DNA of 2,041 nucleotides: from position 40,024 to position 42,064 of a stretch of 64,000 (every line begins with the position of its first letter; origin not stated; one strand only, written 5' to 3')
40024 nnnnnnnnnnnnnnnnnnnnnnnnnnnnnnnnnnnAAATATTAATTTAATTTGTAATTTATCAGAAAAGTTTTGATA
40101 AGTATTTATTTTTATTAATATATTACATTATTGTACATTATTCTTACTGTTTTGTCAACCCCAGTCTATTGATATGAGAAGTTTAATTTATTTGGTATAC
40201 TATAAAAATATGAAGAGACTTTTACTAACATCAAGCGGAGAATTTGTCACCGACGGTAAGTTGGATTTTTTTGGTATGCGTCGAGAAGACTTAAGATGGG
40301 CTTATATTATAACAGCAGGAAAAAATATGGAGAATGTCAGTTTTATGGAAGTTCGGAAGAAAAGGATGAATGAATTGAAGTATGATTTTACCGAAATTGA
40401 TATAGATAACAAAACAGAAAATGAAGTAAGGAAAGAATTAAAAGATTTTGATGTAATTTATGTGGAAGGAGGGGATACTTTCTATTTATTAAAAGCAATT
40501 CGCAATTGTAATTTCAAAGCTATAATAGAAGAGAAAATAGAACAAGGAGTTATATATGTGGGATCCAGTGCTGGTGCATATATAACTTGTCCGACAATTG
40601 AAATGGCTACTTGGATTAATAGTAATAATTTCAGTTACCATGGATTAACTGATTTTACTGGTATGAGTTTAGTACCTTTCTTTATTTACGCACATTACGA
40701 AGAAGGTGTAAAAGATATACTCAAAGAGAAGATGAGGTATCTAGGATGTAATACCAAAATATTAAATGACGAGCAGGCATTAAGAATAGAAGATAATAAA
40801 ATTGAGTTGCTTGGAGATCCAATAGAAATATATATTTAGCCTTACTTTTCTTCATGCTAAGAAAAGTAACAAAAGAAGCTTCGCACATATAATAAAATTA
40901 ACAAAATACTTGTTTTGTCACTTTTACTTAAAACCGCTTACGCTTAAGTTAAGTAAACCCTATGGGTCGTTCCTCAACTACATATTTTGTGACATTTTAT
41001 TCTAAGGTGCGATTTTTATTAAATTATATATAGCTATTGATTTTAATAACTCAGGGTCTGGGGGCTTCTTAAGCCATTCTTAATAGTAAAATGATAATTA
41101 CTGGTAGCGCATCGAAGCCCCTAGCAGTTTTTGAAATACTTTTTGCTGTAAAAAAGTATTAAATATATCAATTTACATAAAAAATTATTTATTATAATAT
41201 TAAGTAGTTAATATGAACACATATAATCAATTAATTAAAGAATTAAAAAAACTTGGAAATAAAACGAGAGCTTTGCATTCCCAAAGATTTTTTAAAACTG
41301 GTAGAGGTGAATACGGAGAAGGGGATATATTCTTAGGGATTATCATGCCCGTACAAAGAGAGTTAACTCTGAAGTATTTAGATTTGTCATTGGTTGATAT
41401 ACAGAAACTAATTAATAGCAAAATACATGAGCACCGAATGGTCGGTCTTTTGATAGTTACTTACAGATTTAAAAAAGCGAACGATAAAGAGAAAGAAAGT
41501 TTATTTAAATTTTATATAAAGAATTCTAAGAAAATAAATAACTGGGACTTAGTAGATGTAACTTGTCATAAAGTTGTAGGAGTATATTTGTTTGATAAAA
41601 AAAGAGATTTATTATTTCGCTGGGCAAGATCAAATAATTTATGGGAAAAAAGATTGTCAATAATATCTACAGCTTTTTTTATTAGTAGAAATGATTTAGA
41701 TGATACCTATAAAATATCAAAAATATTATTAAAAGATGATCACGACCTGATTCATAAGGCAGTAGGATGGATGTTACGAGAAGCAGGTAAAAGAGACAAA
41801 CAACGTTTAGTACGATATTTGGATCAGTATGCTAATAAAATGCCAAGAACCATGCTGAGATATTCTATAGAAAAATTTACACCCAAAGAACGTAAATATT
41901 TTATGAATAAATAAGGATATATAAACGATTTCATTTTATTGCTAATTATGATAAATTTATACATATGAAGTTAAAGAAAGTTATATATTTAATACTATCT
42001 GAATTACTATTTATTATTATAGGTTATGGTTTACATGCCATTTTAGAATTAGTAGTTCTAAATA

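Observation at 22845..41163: About 18-kb accessory island bounded by large inverted repeats, with a third partial internal copy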

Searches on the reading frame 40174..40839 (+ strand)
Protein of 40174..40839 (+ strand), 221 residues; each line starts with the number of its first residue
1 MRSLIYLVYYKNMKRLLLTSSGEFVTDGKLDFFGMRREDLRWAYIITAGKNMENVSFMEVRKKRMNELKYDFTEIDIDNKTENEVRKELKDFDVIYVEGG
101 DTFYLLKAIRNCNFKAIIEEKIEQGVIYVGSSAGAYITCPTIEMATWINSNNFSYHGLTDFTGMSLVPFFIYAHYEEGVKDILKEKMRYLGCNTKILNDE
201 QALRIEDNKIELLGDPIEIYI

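Call 10: search_protein_families(library=pfam, proteins=[window:40174-40839:+], max_evalue=0.01)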
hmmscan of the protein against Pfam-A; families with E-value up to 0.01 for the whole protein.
window:40174-40839:+ (221 aa): 1 family
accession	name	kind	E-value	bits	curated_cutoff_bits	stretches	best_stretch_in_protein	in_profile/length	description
PF03575.23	Peptidase_S51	-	8.9e-32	110.9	23.9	1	16-212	1-205/206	Peptidase family S51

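Call 16: find_encoding_contigs(protein=window:40174-40839:+, flank=10000, max_places=10)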
Protein window:40174-40839:+ (221 aa): no gene with exactly this product is on record in the collection.

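Call 50: find_encoding_contigs(protein=window:40210-40839:+, flank=10000, max_places=10)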
Protein window:40210-40839:+ (209 aa): no gene with exactly this product is on record in the collection.

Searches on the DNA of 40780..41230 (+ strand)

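Call 41: search_rna_families(source=window, start=40780, end=41230, threshold=evalue, max_evalue=1, show_alignments=2)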
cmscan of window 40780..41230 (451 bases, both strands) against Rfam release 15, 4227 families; matches with E-value up to 1: 1.
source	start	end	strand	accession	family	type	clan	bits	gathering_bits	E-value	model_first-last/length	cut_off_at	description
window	41058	41180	+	RF00544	snopsi28S-3327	Gene; snRNA; snoRNA; HACA-box;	CL00021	19.6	70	0.34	1-143/143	no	Small nucleolar RNA psi28S-3327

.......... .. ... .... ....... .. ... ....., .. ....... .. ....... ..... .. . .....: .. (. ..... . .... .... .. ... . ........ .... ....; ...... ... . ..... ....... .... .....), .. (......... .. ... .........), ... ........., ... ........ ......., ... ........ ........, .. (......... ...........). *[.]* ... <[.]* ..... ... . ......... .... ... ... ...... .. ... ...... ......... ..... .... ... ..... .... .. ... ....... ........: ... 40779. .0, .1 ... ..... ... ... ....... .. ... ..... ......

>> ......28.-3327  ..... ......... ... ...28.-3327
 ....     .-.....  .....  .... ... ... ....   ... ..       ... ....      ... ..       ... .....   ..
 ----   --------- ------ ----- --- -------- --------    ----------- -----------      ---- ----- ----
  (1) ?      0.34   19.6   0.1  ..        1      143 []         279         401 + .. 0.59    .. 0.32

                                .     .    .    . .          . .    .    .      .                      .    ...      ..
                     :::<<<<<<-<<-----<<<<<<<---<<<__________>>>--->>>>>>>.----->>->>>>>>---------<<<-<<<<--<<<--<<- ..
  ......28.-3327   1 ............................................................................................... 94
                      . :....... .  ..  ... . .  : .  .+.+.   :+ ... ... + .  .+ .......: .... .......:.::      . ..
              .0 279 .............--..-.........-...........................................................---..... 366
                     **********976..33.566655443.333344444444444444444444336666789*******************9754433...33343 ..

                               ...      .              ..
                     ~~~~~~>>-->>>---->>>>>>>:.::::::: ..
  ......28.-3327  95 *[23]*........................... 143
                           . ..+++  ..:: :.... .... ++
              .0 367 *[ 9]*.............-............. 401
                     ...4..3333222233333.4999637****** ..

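Call 62: search_dna_similar(query=window:40839-41163:+, collection=phages, mode=distant, max_evalue=0.001)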
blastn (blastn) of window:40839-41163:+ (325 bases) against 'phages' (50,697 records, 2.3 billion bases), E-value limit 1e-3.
No match.

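Call 63: search_dna_similar(query=window:40839-41163:+, collection=plasmids, mode=distant, max_evalue=0.001)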
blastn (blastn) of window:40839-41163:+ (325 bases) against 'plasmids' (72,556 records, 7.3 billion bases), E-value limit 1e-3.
No match.

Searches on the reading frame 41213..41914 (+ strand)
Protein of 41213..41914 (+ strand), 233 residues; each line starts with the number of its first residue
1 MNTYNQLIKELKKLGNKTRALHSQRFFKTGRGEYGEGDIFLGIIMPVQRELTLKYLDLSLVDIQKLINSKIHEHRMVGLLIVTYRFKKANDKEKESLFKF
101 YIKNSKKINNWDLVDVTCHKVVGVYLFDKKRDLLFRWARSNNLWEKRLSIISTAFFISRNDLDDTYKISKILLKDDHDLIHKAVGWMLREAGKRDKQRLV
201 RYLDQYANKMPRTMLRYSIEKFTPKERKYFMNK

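Call 10: search_protein_families(library=pfam, proteins=[window:41213-41914:+], max_evalue=0.01)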
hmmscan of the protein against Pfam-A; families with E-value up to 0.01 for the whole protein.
window:41213-41914:+ (233 aa): 1 family
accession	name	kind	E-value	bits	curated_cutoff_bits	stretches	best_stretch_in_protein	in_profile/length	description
PF08713.17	DNA_alkylation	-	1e-58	199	21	1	8-222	2-213/213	DNA alkylation repair enzyme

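Call 17: find_encoding_contigs(protein=window:41213-41914:+, flank=10000, max_places=10)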
Protein window:41213-41914:+ (233 aa): 4 contigs read that carry it; 2 places shown.
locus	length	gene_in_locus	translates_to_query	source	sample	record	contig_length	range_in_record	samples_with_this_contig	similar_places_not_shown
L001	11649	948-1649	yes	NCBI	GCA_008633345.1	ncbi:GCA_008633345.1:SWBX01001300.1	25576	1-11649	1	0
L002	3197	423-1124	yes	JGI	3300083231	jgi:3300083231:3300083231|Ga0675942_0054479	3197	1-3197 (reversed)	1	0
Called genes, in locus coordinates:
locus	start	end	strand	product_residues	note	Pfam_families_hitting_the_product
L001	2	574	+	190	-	?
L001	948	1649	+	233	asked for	PF08713:DNA_alkylation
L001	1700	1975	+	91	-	-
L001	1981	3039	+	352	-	PF21088:MS_channel_1st, PF00924:MS_channel_2nd, PF21082:MS_channel_3rd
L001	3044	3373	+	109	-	PF11009:BrxC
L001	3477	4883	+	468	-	PF25292:Beta-prop_CGLA (faint), PF01839:FG-GAP (faint), PF13517:FG-GAP_3 (weak), PF03734:YkuD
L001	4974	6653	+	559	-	PF21760:SecD_1st, PF00639:Rotamase, PF13616:Rotamase_3, PF22599:SecDF_P1_head, PF03176:MMPL, PF02355:SecD_SecF_C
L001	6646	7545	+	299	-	PF02355:SecD_SecF_C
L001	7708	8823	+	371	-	PF04545:Sigma70_r4, PF05066:HARE-HTH (faint)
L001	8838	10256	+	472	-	PF26449:DUF8128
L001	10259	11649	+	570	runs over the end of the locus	PF10412:TrwB_AAD_bind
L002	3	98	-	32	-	?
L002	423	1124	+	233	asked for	PF08713:DNA_alkylation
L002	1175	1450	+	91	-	-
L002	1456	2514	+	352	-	PF21088:MS_channel_1st, PF00924:MS_channel_2nd, PF21082:MS_channel_3rd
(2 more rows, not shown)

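Call 33: find_homologous_proteins(query=window:41213-41914:+, max_evalue=1e-20)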
Query window:41213-41914:+ (233 aa): 8000 proteins with E <= 1e-20 among 8000 candidates; the best 120 are listed.
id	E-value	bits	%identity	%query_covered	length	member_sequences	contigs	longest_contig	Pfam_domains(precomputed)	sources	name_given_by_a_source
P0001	3.9e-150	516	100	100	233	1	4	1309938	PF08713.18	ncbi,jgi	ncbi:MAG: DNA alkylation repair protein [Candidatus Kerfeldbacteria bacterium]|jgi:3-methyladenine D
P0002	7.8e-120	417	79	98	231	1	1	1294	PF08713.18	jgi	-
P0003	1.1e-110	387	74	100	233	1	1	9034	PF08713.18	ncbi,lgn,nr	ncbi:MAG: DNA alkylation repair protein [bacterium]|nr:DNA alkylation repair protein [bacterium]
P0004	4.7e-102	358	69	100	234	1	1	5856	PF08713.18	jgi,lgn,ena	-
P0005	1.1e-98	347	68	100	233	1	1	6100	PF08713.18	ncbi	-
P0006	7.3e-89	315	61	100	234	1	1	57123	PF08713.18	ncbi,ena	-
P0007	2.6e-88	313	64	97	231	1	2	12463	PF08713.18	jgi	-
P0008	9.3e-88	312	60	97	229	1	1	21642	PF08713.18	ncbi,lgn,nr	ncbi:DNA alkylation repair protein [Candidatus Woesearchaeota archaeon]|nr:DNA alkylation repair pro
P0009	1.9e-87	311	62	97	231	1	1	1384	PF08713.18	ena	-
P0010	3.5e-87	310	58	99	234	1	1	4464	PF08713.18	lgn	-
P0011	4.4e-87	309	58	100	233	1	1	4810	PF08713.18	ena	-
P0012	7.8e-87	309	61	98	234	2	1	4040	PF08713.18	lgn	-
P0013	1.3e-86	308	60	100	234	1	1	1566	PF08713.18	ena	-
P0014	3.7e-86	306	61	98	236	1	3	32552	PF08713.18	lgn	-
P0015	7.6e-86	305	58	97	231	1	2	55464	PF08713.18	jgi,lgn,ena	-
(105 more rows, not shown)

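Call 34: find_encoding_contigs(protein=P0003, flank=10000, max_places=4)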
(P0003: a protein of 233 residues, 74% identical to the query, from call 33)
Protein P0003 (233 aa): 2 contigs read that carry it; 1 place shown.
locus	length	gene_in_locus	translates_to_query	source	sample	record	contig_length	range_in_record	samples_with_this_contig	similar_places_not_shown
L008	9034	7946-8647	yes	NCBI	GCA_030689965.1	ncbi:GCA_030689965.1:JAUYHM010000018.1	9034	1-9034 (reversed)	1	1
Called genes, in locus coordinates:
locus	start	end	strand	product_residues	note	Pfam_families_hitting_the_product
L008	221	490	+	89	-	-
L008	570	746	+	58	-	-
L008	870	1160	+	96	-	-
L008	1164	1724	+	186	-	-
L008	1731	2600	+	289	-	PF00005:ABC_tran, PF13304:AAA_21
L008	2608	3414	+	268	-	PF12679:ABC2_membrane_2, PF10920:DUF2705 (weak), PF12698:ABC2_membrane_3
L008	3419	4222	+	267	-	PF12679:ABC2_membrane_2, PF12698:ABC2_membrane_3 (weak)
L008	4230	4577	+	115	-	-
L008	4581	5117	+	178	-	PF02600:DsbB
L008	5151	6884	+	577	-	-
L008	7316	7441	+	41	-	-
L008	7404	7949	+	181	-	PF00293:NUDIX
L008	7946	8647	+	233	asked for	PF08713:DNA_alkylation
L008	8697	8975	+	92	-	-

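Call 35: find_encoding_contigs(protein=P0006, flank=10000, max_places=4)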
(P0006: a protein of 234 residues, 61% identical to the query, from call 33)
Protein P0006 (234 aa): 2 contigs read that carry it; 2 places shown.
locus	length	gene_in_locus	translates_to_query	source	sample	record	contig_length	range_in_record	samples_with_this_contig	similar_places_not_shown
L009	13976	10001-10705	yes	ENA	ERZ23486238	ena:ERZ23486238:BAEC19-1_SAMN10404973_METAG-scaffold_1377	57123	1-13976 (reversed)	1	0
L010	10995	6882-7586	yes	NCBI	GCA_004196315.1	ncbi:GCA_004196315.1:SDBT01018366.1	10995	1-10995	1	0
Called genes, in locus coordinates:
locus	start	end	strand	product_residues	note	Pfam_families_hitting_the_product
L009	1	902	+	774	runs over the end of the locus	PF13491:FtsK_4TM, PF17854:FtsK_alpha, PF01580:FtsK_SpoIIIE, PF09397:FtsK_gamma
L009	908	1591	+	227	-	PF13560:HTH_31 (weak), PF12844:HTH_19, PF13413:HTH_25, PF09136:Glucodextran_B (weak)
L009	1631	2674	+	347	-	PF00154:RecA_N, PF08423:Rad51, PF06745:ATPase (weak), PF13481:AAA_25 (faint), PF27531:MT3502_N (faint), PF21096:RecA_C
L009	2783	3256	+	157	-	-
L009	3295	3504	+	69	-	PF00005:ABC_tran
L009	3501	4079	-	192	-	PF13482:RNase_H_2, PF10108:DNA_pol_B_exo2 (faint)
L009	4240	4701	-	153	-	-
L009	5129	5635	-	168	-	PF00293:NUDIX (faint)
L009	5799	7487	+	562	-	PF02687:FtsX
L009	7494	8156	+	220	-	PF00005:ABC_tran, PF02463:SMC_N (weak)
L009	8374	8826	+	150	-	-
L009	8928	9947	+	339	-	PF01757:Acyl_transf_3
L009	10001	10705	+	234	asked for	PF08713:DNA_alkylation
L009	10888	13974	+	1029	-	?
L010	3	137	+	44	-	?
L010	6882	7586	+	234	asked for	PF08713:DNA_alkylation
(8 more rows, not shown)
